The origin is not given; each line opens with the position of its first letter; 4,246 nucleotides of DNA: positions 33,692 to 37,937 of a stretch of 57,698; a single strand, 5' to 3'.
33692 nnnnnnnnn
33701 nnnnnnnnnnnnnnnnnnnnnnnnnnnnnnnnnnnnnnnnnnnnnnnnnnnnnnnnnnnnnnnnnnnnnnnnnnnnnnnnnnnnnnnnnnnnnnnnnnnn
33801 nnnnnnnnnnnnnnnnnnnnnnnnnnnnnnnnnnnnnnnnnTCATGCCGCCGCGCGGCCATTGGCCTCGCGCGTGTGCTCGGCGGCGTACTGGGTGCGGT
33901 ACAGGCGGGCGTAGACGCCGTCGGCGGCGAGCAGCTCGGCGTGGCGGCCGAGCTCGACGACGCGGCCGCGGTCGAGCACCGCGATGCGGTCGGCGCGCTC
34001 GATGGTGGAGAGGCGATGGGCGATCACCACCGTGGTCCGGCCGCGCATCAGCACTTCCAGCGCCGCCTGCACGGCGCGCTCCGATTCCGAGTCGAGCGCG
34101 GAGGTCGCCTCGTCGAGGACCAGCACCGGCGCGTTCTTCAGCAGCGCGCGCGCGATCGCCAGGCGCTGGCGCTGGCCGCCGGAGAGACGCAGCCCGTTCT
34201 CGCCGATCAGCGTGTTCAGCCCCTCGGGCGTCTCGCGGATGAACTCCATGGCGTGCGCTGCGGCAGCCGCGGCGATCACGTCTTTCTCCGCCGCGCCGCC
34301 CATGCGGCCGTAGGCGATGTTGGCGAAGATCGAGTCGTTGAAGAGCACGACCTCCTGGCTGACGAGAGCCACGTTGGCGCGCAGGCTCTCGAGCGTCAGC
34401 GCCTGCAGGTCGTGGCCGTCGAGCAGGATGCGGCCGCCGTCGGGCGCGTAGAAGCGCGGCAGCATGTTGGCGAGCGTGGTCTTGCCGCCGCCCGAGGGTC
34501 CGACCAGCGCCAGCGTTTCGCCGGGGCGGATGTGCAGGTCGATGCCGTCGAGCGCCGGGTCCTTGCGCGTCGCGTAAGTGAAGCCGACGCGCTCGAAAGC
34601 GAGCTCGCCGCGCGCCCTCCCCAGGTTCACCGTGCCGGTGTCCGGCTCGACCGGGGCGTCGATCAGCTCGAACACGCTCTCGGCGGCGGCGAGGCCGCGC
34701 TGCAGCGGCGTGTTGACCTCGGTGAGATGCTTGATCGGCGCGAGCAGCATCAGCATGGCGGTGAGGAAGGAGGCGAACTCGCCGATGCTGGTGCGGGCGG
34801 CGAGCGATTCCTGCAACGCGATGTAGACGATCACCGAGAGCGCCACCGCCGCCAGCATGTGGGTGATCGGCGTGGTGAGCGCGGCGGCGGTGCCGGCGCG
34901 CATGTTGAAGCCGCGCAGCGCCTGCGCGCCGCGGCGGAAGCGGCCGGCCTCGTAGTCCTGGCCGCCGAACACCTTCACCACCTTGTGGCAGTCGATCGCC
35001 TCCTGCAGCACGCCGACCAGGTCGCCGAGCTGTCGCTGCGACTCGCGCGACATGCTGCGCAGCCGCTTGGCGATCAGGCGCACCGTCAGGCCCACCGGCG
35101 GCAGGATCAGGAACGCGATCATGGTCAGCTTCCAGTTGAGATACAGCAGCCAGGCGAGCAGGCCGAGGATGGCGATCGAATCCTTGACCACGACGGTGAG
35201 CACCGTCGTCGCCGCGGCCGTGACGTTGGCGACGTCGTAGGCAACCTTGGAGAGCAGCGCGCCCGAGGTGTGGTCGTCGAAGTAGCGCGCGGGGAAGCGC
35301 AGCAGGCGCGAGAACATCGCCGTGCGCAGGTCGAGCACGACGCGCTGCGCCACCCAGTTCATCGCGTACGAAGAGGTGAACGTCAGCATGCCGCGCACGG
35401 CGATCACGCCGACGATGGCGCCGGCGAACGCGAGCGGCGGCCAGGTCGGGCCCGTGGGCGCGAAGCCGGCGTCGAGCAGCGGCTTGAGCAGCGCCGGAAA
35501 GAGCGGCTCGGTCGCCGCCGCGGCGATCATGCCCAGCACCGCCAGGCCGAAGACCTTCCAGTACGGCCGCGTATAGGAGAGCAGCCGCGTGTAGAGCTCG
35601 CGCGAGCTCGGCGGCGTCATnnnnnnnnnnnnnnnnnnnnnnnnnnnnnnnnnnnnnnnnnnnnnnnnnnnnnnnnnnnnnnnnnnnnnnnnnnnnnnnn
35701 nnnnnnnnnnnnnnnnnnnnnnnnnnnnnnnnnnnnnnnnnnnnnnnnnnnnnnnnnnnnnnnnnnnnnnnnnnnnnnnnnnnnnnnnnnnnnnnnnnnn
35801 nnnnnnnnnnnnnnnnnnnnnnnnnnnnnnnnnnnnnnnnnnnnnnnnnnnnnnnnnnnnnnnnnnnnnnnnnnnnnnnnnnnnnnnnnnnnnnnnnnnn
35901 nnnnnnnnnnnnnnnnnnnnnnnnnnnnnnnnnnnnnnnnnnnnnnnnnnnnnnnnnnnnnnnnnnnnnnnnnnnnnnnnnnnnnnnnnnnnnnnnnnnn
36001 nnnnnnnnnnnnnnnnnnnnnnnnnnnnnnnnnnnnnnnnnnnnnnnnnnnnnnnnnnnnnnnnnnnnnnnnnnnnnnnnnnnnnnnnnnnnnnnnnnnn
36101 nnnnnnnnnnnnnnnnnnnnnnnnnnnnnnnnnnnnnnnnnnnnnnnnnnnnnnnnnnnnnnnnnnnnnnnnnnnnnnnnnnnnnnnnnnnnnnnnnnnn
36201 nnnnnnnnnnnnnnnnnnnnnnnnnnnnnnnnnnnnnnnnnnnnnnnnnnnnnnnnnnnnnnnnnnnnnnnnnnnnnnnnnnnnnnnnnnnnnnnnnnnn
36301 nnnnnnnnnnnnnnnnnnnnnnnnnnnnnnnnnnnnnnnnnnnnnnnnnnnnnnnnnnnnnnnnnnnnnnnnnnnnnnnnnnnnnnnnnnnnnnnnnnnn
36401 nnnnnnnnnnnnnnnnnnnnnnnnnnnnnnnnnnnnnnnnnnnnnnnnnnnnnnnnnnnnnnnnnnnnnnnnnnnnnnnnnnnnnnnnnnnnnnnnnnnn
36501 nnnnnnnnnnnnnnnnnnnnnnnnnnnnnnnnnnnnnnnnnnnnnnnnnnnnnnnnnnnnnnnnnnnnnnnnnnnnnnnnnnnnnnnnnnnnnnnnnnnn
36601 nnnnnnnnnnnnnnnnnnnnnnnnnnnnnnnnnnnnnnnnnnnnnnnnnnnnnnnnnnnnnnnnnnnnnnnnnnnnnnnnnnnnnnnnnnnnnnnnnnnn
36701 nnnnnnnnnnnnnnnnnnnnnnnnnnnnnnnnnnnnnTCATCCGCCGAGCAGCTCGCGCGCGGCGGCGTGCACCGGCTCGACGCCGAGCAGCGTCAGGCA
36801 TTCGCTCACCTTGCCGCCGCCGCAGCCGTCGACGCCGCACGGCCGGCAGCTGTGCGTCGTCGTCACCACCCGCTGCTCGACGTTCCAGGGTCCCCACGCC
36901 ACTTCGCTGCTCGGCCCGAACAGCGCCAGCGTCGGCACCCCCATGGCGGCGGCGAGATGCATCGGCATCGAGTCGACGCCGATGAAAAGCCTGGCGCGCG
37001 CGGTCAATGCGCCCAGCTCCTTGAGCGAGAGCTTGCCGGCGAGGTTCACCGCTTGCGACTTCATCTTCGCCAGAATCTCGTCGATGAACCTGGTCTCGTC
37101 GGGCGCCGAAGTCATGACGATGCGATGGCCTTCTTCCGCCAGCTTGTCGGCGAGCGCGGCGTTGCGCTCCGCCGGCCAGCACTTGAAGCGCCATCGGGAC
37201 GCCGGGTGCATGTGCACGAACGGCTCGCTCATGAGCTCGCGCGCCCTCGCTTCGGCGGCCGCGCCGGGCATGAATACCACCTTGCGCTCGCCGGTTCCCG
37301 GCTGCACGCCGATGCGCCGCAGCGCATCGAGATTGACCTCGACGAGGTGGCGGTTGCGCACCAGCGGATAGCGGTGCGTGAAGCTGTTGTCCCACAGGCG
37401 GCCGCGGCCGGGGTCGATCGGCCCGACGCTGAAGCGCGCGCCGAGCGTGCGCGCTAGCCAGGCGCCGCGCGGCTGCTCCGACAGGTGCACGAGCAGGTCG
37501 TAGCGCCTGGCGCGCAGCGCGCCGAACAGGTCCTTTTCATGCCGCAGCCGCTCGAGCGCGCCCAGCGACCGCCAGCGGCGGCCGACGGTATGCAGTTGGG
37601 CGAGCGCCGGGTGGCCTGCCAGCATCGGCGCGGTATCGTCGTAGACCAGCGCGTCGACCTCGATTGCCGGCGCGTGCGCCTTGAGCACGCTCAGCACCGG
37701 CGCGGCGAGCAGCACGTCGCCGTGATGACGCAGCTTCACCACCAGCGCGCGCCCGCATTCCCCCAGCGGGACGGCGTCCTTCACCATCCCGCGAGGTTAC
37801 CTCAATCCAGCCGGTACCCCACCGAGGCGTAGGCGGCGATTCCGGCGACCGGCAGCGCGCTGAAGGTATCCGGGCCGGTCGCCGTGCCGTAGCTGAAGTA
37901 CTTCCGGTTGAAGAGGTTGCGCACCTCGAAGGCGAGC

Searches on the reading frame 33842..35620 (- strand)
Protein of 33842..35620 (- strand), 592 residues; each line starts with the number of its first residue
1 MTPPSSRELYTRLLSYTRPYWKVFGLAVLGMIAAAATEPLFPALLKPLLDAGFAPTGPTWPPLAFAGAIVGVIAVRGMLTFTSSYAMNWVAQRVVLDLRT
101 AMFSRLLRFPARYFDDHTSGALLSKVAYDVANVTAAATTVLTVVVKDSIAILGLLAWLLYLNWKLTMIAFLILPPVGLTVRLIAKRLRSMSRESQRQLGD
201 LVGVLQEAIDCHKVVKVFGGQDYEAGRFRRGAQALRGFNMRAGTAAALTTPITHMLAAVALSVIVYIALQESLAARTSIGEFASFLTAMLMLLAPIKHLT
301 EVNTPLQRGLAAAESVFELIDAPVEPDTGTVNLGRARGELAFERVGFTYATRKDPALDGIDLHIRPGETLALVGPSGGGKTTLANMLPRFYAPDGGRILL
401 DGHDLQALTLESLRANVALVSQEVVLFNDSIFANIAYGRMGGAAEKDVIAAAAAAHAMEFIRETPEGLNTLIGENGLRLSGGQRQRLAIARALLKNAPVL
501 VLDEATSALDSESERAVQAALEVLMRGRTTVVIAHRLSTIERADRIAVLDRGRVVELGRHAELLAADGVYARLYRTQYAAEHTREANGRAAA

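Call 11: search_protein_families(library=pfam, proteins=[window:33842-35620:-])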
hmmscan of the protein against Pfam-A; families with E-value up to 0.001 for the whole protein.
window:33842-35620:- (592 aa): 5 families
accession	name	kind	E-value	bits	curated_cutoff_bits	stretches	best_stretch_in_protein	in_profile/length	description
PF00664.28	ABC_membrane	-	1.5e-46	159.8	28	1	26-295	3-273/274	ABC transporter transmembrane region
PF00005.33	ABC_tran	-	6.9e-33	114.6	25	1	357-507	1-137/137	ABC transporter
PF02463.25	SMC_N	-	2.9e-06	27.3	40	1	478-547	136-209/220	RecF/RecN/SMC N terminal domain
PF13191.12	AAA_16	-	8.3e-05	23.6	32.6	1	368-526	25-161/167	AAA ATPase domain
PF00270.35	DEAD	-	0.00034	20.8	26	1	365-524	12-145/167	DEAD/DEAH box helicase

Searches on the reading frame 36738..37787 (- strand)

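Call 11: search_protein_families(library=pfam, proteins=[window:36738-37787:-])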
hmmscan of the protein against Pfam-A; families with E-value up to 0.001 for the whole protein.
window:36738-37787:- (349 aa): 1 family
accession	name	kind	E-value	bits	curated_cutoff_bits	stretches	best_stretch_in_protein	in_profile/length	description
PF01075.23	Glyco_transf_9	-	8.3e-45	153.5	22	1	87-322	4-241/247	Glycosyltransferase family 9 (heptosyltransferase)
